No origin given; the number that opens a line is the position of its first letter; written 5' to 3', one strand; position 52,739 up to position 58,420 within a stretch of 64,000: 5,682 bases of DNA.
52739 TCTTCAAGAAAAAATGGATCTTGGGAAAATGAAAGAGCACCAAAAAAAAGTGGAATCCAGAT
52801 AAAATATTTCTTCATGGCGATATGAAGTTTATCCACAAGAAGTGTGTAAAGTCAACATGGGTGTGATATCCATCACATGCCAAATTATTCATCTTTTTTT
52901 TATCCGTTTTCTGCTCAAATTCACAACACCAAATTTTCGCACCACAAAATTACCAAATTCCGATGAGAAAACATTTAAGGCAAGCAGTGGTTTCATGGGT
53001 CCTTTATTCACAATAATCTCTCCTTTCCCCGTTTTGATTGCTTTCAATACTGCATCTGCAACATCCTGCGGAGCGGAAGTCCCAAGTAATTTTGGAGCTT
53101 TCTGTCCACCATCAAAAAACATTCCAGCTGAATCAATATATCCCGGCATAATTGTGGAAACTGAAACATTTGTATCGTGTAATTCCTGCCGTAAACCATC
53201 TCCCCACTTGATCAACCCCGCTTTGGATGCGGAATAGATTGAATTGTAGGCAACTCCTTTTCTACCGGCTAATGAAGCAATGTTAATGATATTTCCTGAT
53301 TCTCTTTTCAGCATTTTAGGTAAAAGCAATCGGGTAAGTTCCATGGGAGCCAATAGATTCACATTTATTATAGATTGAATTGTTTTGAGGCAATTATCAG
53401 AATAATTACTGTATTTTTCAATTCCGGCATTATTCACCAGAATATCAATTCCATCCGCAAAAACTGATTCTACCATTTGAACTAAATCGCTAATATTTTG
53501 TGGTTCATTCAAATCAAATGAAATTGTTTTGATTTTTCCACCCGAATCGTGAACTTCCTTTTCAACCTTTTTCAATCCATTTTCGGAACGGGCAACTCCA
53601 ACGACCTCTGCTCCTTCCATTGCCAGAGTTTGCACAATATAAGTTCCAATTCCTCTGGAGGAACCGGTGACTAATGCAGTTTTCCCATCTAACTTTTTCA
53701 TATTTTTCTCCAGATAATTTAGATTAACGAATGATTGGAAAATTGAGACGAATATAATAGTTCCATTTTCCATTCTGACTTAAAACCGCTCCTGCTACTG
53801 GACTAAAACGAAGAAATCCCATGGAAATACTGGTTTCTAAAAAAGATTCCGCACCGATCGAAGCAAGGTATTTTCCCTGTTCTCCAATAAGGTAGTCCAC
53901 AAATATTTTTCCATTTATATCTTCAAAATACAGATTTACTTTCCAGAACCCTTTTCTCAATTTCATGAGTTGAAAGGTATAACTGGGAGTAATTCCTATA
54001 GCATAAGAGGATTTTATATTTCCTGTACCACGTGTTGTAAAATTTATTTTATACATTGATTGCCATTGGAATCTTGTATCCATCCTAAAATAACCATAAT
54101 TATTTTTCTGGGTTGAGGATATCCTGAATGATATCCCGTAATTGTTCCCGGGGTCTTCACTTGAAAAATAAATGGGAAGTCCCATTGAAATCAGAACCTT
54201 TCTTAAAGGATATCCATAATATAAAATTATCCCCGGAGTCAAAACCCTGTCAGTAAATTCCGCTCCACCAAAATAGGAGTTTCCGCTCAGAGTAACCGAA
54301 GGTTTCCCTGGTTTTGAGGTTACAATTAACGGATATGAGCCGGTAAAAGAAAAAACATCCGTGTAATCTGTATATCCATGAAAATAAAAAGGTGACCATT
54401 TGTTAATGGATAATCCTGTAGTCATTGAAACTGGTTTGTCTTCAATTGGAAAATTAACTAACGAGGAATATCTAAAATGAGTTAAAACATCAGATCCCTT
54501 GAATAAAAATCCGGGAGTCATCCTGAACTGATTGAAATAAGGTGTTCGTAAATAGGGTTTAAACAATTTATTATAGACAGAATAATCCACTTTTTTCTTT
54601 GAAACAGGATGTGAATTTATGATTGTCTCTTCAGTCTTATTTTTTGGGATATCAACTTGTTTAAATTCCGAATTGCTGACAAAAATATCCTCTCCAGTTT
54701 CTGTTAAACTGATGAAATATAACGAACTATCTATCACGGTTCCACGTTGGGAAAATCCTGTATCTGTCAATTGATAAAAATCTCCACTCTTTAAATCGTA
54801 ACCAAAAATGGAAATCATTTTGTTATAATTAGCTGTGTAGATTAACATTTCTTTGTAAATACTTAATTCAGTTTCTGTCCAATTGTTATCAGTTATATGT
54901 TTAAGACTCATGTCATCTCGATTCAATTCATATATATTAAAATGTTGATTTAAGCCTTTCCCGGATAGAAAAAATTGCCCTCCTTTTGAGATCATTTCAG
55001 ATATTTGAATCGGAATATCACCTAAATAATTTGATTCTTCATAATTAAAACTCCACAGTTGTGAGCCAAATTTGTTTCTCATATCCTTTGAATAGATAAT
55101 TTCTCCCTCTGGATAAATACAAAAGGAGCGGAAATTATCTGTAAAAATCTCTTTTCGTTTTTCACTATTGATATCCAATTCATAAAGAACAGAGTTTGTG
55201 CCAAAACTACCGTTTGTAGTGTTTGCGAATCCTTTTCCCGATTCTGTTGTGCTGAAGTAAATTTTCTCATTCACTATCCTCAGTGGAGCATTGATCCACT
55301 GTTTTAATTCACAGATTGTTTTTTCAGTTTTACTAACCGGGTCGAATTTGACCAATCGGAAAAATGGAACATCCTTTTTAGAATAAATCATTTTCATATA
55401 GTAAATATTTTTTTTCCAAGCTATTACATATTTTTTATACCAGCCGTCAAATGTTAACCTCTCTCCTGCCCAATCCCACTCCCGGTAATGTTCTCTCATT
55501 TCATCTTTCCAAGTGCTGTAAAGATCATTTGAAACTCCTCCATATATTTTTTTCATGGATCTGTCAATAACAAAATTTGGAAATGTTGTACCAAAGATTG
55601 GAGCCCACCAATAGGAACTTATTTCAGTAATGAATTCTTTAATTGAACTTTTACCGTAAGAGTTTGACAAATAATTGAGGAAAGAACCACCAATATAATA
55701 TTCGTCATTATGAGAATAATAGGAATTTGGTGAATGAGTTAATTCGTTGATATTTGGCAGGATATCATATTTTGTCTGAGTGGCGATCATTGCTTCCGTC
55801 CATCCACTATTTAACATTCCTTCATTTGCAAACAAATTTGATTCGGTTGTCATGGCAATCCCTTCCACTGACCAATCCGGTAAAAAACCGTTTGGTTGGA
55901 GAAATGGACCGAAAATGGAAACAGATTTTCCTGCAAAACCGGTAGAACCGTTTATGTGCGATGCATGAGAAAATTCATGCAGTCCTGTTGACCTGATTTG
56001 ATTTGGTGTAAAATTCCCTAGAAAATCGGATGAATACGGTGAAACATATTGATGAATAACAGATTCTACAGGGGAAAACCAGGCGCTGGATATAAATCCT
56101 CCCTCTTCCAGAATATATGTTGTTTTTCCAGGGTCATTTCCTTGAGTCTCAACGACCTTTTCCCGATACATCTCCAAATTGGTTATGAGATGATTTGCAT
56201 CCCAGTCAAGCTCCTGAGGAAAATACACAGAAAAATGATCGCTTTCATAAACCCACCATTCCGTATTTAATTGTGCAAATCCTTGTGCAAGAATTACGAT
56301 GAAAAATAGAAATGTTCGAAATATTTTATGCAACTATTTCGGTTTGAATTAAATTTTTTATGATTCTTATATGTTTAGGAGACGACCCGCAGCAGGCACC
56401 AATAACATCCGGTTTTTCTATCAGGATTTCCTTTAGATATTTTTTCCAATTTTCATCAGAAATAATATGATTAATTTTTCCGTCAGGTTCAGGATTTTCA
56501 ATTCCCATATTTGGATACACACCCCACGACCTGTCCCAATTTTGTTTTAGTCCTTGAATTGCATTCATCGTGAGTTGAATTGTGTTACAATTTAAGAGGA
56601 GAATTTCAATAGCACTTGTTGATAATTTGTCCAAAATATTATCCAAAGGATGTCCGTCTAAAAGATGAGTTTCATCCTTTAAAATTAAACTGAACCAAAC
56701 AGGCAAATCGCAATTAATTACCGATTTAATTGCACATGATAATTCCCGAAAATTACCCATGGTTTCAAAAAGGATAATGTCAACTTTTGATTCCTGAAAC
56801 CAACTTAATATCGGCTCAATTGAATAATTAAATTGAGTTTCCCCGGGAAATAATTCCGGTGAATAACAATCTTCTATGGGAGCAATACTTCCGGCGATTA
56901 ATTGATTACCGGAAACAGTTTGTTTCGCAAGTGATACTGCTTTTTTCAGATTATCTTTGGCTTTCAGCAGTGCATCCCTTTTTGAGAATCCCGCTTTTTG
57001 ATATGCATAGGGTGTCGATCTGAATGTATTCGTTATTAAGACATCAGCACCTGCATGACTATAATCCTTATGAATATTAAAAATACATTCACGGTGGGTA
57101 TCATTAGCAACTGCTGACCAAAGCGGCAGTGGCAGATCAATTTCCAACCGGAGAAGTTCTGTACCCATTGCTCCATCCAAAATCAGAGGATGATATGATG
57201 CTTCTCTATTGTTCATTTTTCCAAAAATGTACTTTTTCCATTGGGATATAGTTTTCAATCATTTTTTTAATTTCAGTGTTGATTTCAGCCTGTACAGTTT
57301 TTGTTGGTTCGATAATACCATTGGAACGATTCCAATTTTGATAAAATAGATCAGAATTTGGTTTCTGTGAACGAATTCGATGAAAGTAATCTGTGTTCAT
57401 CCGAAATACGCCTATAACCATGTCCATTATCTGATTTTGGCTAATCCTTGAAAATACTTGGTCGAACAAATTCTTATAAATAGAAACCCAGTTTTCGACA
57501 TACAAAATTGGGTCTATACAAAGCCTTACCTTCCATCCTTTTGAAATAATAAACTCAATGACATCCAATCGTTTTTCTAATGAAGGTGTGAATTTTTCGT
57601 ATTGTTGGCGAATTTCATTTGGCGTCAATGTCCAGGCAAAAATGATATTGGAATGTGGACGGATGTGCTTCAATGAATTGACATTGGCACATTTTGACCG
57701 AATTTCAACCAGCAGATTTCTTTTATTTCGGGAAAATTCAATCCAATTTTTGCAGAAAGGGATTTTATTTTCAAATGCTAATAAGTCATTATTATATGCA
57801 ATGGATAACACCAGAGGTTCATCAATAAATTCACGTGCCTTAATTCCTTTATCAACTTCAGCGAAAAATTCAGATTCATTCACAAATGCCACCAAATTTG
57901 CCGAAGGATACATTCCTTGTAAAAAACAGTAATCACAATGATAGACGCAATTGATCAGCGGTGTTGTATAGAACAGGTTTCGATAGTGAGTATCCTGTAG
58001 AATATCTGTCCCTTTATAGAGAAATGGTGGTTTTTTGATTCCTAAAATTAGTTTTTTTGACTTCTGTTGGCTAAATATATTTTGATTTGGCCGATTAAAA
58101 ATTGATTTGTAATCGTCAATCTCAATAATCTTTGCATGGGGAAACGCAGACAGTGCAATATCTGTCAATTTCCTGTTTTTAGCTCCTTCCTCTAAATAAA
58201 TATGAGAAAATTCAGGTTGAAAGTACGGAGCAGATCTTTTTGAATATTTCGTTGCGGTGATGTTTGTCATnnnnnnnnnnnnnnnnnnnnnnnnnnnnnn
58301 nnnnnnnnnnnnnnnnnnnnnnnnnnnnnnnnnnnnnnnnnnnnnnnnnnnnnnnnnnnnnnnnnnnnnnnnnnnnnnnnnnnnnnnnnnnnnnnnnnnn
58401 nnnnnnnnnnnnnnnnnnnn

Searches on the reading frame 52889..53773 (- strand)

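Call 82: search_protein_families(library=ncbifam, proteins=[window:52889-53773:-], max_evalue=0.0001)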
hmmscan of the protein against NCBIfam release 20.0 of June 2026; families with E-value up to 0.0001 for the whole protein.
window:52889-53773:- (294 aa): 221 families (the best 25 are shown)
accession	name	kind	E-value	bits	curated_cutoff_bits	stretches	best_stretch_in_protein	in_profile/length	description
NF005806.0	PRK07666.1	equivalog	1.1e-49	168.9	286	1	25-255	2-230/239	3-ketoacyl-ACP reductase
NF005878.0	PRK07825.1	subfamily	5.6e-46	157.1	287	1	24-282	3-253/278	short chain dehydrogenase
NF004825.0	PRK06181.1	equivalog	2.2e-45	155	215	1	25-257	1-240/268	SDR family oxidoreductase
NF005672.0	PRK07454.1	equivalog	1.5e-41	142.2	234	1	30-215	6-190/241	SDR family oxidoreductase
NF005594.0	PRK07326.1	equivalog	3.1e-41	141.5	271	1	26-249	2-219/237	SDR family oxidoreductase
NF009466.0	PRK12826.1-2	subfamily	3.2e-41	141.4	222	1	31-223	4-189/248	3-oxoacyl-ACP reductase FabG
TIGR01963.1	PHB_DH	subfamily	3.4e-40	137.9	307.05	1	31-214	2-184/255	3-hydroxybutyrate dehydrogenase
NF006565.0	PRK09072.1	equivalog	7.1e-40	137.2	238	1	27-254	2-226/265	SDR family oxidoreductase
TIGR01830.1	3oxo_ACP_reduc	equivalog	9.8e-40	136.7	297.75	1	33-215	1-183/239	3-oxoacyl-[acyl-carrier-protein] reductase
NF009093.0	PRK12429.1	subfamily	4.2e-39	134.4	258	1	27-215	2-189/259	3-hydroxybutyrate dehydrogenase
NF004197.0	PRK05653.1-1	equivalog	1.3e-38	133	332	1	26-215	3-191/249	3-oxoacyl-ACP reductase FabG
NF006070.0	PRK08213.1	subfamily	7.4e-38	130.5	279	1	25-215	7-201/259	gluconate 5-dehydrogenase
NF005559.1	PRK07231.1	subfamily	7.8e-38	130.4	215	1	28-216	2-189/249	glucose 1-dehydrogenase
NF004521.0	PRK05866.1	equivalog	2.1e-37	128.8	368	1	21-279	31-286/294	SDR family oxidoreductase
NF006073.0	PRK08219.1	equivalog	3e-37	128.5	218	1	31-251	4-214/227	SDR family oxidoreductase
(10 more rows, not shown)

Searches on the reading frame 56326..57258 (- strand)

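Call 20: search_protein_families(library=ncbifam, proteins=[window:56326-57258:-], max_evalue=0.00001)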
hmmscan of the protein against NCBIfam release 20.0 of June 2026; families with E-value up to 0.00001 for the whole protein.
window:56326-57258:- (310 aa): 5 families
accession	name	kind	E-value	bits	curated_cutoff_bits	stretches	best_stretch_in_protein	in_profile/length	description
NF006396.0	PRK08645.1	equivalog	3.2e-44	151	453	1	22-306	10-286/611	bifunctional homocysteine S-methyltransferase/methylenetetrahydrofolate reductase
NF007020.0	PRK09485.1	equivalog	2.6e-40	138.4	215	1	21-305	10-304/306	homocysteine S-methyltransferase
TIGR02082.1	metH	equivalog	8.1e-21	73.4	1010.85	1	25-304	6-312/1182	methionine synthase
NF007024.0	PRK09490.1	equivalog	6.8e-16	57.2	1497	1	54-305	63-330/1234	methionine synthase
NF005718.0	PRK07534.1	equivalog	4.8e-13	49.1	338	1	24-307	15-297/337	betaine--homocysteine S-methyltransferase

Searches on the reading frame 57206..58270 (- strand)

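Call 20: search_protein_families(library=ncbifam, proteins=[window:57206-58270:-], max_evalue=0.00001)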
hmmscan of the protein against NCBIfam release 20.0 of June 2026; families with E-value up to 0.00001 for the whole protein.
window:57206-58270:- (354 aa): 2 families
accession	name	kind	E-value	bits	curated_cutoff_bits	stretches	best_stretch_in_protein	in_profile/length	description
TIGR04070.1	photo_TT_lyase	equivalog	1.1e-19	70.6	400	1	23-315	5-295/338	spore photoproduct lyase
TIGR03886.1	lyase_spl_fam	equivalog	4.4e-13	49.1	437.55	1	22-280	2-265/346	spore photoproduct lyase family protein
